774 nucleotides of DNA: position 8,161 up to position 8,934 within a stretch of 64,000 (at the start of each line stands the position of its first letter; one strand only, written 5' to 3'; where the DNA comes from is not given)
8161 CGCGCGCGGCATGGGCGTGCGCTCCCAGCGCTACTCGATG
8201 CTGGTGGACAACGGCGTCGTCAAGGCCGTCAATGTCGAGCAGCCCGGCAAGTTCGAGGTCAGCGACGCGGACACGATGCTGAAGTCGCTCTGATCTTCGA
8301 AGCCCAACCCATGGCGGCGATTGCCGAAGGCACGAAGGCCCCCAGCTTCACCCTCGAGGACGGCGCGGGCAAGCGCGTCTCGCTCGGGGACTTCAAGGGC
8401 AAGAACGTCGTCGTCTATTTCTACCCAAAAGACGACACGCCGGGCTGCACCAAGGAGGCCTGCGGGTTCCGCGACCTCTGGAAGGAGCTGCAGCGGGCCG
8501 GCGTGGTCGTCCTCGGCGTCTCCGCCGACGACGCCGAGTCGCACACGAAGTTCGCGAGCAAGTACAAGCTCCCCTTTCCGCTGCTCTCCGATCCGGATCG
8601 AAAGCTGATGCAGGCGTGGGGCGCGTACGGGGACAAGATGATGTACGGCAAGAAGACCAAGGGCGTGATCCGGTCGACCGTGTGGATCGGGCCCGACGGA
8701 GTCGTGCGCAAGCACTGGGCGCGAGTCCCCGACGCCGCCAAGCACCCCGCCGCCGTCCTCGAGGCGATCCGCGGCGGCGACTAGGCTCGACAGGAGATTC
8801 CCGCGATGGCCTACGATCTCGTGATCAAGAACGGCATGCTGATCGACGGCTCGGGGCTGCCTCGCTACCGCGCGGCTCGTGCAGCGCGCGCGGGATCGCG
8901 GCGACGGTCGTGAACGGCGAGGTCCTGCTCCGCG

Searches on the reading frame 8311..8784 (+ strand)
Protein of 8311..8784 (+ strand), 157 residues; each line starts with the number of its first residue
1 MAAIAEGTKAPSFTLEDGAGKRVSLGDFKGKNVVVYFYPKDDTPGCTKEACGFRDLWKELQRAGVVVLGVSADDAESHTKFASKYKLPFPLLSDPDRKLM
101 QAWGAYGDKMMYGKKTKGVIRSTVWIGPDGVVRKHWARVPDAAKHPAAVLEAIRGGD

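Call 50: search_protein_families(library=pfam, proteins=[window:8311-8784:+], max_evalue=0.0001)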
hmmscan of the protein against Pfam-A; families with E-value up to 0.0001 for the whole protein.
window:8311-8784:+ (157 aa): 3 families
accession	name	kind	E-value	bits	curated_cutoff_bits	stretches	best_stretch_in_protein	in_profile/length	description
PF00578.27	AhpC-TSA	-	6.7e-42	142.8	26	1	7-134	2-123/124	AhpC/TSA family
PF08534.16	Redoxin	-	7.9e-26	91.1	26.6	1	6-134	2-130/148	Redoxin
PF13911.12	AhpC-TSA_2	-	2e-06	28.6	27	1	55-121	4-56/114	AhpC/TSA antioxidant enzyme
